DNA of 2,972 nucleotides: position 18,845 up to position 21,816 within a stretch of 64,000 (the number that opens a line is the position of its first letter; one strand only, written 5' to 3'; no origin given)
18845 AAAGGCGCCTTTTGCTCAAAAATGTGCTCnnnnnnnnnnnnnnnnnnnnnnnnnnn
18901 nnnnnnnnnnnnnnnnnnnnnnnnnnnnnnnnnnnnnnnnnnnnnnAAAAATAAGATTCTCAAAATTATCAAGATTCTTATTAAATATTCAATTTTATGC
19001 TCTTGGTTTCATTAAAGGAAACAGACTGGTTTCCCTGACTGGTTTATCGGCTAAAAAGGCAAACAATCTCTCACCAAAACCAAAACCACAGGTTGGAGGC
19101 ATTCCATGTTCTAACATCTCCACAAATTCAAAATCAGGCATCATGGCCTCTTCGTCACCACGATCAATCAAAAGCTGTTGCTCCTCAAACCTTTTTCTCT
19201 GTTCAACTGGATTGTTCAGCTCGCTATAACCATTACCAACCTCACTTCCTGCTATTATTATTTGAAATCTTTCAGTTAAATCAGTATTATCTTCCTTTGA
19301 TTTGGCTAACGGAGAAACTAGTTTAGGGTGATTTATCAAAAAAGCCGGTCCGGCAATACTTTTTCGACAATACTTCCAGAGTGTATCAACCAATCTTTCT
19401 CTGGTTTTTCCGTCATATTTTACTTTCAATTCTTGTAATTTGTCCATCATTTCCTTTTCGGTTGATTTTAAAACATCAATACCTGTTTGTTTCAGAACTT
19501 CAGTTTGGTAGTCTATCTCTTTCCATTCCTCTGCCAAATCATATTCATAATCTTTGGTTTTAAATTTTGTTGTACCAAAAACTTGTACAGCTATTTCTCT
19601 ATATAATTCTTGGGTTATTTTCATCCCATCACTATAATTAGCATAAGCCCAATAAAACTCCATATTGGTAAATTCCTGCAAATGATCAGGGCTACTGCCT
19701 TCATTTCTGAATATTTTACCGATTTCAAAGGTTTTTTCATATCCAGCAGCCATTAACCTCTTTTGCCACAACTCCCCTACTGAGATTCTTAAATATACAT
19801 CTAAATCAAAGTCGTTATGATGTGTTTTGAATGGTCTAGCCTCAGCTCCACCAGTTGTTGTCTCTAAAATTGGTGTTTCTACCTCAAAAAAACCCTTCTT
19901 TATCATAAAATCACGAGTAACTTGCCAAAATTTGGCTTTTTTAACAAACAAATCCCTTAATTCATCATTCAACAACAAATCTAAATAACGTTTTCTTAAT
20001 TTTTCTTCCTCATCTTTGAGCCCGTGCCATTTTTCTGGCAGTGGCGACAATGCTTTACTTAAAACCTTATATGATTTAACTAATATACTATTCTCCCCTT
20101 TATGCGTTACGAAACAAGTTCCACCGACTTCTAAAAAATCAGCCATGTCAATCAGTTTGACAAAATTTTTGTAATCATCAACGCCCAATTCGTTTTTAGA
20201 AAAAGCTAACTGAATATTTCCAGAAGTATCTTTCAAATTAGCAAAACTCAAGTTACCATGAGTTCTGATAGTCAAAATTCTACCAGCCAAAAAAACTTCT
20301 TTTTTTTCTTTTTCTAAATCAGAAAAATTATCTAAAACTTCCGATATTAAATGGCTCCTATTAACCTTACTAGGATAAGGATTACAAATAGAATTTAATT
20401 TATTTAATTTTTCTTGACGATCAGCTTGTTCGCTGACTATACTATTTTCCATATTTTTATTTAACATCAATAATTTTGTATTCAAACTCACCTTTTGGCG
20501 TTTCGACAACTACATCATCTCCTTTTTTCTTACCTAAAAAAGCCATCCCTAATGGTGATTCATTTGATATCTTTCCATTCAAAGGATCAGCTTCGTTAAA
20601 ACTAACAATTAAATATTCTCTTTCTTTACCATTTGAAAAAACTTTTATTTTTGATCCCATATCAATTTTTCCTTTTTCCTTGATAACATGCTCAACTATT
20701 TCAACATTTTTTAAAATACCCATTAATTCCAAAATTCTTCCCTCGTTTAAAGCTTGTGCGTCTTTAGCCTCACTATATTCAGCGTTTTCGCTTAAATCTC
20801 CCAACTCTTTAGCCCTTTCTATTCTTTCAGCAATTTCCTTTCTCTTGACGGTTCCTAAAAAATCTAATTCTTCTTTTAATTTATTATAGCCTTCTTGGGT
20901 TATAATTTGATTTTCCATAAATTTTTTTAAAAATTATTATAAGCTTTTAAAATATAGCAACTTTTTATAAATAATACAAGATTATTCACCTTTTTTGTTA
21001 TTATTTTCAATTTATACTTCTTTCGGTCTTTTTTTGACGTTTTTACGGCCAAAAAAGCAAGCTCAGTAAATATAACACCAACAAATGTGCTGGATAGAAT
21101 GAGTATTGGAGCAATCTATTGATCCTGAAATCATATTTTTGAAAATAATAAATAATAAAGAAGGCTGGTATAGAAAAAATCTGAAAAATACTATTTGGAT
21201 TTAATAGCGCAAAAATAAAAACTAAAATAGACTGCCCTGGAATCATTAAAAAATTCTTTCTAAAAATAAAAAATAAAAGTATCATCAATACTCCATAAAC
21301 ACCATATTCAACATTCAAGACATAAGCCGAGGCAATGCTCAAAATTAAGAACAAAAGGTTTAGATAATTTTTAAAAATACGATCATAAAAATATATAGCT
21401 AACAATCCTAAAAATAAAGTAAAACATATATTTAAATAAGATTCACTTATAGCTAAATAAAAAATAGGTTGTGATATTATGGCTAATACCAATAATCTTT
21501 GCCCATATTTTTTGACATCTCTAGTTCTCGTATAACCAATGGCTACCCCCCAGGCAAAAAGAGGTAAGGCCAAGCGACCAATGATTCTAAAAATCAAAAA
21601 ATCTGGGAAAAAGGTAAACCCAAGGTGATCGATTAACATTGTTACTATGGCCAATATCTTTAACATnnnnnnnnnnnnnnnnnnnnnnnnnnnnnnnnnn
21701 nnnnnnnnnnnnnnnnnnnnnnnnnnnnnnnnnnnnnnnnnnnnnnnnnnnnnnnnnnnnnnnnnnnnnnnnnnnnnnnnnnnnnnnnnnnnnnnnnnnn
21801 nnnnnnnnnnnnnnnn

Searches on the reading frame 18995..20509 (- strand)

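Call 102: search_protein_families(library=pfam, proteins=[window:18995-20509:-], max_evalue=0.0001)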
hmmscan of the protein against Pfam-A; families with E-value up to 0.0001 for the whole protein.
window:18995-20509:- (504 aa): 2 families
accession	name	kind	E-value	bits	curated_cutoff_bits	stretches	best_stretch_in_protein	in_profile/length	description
PF00152.25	tRNA-synt_2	-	4.6e-69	233.3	25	1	166-500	1-307/308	tRNA synthetases class II (D, K and N)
PF01336.31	tRNA_anti-codon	-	1.8e-11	44.2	27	1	72-150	1-75/75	OB-fold nucleic acid binding domain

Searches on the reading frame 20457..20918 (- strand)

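Call 102: search_protein_families(library=pfam, proteins=[window:20457-20918:-], max_evalue=0.0001)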
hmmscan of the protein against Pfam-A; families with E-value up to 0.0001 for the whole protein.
window:20457-20918:- (153 aa): 2 families
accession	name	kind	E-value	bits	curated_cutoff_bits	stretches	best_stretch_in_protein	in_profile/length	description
PF03449.20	GreA_GreB_N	-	2.6e-26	92.1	24.5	1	5-74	2-71/71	Transcription elongation factor, N-terminal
PF01272.25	GreA_GreB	-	3.9e-23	81.7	26.9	1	81-153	2-76/77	Transcription elongation factor, GreA/GreB, C-term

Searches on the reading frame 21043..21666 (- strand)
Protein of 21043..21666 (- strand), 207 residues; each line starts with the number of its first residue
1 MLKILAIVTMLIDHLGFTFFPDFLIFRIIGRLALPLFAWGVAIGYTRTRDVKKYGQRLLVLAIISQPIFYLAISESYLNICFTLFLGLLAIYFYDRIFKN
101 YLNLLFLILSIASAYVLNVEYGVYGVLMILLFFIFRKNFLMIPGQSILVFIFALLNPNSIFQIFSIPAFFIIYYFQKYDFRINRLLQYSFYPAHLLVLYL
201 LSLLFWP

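Call 102: search_protein_families(library=pfam, proteins=[window:21043-21666:-], max_evalue=0.0001)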
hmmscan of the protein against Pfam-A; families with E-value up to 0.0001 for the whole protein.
window:21043-21666:- (207 aa): 1 family
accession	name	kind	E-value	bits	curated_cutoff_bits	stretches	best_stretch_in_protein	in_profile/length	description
PF05857.17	TraX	-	2.4e-33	116.3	25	1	2-202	5-217/217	TraX protein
